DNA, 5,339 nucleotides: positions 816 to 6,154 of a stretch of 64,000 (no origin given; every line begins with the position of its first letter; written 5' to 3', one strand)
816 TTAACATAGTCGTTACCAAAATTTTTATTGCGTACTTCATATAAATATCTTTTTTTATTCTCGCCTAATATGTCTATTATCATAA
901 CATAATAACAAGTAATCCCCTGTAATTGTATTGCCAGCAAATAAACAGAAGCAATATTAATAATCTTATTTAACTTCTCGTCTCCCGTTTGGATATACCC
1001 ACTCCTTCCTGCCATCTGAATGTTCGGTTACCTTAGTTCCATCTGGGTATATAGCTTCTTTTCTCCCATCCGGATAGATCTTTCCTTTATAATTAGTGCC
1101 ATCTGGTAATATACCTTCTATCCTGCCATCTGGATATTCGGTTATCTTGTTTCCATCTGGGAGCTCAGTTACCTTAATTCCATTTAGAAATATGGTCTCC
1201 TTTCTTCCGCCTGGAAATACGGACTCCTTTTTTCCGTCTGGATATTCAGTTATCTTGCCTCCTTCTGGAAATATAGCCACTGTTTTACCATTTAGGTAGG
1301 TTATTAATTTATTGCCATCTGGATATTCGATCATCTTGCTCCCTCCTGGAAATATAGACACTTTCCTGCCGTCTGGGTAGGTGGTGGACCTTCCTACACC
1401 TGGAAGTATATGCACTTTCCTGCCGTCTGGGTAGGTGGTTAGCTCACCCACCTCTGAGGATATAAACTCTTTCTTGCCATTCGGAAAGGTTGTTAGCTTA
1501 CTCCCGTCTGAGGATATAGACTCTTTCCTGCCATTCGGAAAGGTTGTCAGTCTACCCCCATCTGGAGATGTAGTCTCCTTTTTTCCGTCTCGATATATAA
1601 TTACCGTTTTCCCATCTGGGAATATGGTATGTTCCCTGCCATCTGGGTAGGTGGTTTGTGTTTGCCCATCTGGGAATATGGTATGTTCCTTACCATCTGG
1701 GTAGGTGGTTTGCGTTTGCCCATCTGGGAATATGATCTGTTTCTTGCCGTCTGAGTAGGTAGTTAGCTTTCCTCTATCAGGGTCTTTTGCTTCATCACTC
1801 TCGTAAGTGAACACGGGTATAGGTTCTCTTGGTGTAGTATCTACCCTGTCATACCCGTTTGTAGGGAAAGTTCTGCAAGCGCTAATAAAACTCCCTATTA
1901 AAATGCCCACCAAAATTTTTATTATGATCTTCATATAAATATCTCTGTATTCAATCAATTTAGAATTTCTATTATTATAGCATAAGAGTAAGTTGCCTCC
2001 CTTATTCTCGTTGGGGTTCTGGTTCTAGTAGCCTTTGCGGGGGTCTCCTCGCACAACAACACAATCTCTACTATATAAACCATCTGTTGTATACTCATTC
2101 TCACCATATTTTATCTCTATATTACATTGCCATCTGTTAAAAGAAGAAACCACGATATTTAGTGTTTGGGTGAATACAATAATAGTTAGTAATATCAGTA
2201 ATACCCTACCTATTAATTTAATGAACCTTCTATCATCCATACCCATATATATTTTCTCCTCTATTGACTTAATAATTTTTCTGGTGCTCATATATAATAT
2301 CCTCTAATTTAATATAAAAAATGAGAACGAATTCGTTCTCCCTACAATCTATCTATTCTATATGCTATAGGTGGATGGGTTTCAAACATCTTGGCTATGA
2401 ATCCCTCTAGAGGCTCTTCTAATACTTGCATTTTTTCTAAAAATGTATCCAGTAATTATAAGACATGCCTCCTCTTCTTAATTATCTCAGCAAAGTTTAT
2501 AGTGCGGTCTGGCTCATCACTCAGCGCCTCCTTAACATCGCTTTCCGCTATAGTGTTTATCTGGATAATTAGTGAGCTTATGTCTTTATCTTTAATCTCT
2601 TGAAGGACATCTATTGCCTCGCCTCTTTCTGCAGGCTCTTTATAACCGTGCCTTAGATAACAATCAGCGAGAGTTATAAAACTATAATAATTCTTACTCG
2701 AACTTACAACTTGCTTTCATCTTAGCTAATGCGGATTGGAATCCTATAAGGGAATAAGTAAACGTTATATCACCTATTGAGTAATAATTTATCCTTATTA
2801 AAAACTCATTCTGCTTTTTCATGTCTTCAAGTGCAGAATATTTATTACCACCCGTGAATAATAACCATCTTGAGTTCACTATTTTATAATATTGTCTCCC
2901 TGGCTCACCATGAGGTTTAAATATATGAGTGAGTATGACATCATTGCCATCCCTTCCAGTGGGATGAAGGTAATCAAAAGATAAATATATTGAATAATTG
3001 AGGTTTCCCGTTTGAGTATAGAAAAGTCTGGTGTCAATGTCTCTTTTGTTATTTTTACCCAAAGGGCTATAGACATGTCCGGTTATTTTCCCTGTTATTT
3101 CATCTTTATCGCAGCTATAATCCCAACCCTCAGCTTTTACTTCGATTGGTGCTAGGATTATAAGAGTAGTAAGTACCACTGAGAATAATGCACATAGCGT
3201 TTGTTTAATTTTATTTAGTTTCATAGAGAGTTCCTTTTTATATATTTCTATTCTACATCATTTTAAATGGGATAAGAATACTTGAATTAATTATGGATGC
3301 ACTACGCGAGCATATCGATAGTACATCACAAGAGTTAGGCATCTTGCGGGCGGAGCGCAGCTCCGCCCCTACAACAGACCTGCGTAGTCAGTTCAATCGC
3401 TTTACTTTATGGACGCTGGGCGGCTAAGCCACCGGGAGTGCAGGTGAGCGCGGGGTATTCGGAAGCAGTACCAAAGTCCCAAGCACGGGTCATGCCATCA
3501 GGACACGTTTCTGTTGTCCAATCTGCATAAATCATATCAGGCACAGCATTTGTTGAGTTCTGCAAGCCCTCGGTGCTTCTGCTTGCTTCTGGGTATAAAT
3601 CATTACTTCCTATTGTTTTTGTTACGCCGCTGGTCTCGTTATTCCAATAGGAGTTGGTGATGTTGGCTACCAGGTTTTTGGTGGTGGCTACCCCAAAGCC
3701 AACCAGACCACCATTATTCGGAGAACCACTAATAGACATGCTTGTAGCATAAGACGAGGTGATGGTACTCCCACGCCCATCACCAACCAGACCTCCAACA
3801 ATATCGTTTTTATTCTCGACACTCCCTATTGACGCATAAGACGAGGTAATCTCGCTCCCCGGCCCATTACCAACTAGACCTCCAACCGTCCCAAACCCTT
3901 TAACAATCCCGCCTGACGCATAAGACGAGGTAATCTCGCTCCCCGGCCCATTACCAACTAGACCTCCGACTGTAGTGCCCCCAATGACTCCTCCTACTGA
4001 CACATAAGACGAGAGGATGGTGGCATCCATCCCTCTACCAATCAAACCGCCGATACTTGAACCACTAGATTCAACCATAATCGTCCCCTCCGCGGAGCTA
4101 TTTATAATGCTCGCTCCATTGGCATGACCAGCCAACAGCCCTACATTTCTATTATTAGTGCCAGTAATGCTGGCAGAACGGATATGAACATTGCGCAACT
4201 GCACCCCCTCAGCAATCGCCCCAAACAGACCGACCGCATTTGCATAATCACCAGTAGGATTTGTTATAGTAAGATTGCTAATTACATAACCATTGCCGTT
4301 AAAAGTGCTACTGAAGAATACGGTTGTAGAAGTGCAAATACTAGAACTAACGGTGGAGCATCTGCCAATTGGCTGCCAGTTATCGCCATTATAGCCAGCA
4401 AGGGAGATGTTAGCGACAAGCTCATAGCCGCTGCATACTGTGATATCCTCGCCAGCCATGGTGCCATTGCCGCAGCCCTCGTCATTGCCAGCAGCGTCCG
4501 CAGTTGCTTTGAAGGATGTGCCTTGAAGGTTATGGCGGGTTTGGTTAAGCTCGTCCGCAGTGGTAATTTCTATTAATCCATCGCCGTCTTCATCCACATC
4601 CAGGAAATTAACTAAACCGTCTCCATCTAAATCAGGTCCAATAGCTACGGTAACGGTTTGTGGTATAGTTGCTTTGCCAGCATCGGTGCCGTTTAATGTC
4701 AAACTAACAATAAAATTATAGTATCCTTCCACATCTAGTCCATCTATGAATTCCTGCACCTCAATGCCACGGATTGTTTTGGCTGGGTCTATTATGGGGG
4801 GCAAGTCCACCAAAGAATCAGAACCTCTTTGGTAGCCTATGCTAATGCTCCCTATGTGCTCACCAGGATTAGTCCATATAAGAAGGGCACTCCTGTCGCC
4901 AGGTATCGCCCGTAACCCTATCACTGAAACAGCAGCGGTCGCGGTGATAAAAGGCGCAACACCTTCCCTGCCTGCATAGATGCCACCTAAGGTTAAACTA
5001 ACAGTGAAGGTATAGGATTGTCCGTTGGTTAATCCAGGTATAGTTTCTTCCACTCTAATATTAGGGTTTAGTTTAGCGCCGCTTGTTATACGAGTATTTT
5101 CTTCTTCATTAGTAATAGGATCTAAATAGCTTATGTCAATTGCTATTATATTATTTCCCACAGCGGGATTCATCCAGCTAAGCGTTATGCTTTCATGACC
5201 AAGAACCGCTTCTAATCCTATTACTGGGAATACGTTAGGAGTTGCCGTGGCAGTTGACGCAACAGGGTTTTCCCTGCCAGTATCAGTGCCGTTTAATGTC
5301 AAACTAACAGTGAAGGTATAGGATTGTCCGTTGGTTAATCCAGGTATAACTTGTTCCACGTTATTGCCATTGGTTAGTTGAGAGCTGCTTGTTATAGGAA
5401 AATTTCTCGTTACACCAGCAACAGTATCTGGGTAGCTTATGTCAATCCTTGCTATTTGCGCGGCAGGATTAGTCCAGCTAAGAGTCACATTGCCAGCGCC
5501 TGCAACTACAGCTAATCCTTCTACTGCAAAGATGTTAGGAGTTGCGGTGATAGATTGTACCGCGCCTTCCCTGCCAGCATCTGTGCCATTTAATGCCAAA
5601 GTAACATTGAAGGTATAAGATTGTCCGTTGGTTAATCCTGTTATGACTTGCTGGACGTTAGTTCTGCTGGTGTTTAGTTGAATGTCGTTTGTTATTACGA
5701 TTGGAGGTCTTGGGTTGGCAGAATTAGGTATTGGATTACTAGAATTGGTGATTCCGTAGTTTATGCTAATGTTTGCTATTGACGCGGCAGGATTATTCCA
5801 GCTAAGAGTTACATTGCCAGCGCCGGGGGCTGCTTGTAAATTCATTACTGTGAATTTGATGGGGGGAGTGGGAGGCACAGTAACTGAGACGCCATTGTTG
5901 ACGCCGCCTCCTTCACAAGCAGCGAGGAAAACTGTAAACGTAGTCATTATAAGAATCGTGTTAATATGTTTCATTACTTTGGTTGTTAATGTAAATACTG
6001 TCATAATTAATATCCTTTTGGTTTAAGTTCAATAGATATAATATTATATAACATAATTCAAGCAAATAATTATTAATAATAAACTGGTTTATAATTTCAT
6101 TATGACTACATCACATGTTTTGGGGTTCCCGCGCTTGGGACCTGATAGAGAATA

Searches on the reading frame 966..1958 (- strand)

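Call 86: search_protein_families(library=pfam, proteins=[window:966-1958:-], max_evalue=0.001)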
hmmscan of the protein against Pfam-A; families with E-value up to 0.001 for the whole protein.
window:966-1958:- (330 aa): 7 families
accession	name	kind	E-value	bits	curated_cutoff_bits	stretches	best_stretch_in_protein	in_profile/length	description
PF07202.18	Tcp10_C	-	1.2e-61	204.4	36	6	296-329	1-34/35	T-complex protein 10 C-terminus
PF15016.13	C5orf34_C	-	3.9e-10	39.8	27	0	60-102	12-60/82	C5orf34 C-terminal domain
PF23879.1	DUF7232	-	5.4e-08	33.7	27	0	263-279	8-24/79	Family of unknown function (DUF7232)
PF18938.6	aRib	-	5.8e-05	23.3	27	0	115-132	47-64/71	Atypical Rib domain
PF14977.11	FAM194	-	0.00042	20.1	27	0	64-89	5-31/202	FAM194 protein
PF09006.16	Surfac_D-trimer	-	0.0005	20.3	22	0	68-82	22-36/46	Lung surfactant protein D coiled-coil trimerisation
PF11525.13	CopK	-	0.00094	19.2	23.8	0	114-144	12-41/70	Copper resistance protein K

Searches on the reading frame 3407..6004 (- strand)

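Call 86: search_protein_families(library=pfam, proteins=[window:3407-6004:-], max_evalue=0.001)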
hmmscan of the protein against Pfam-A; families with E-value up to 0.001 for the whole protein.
window:3407-6004:- (865 aa): 3 families
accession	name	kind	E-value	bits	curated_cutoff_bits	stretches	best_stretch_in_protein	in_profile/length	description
PF00041.27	fn3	-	6.5e-14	52.3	25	0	55-144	5-75/84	Fibronectin type III domain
PF16656.11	Pur_ac_phosph_N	-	2.7e-09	37.9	30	0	62-136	12-80/93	Purple acid Phosphatase, N-terminal domain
PF07581.17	Glug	-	4.2e-07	30.4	20.5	1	617-642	1-27/28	The GLUG motif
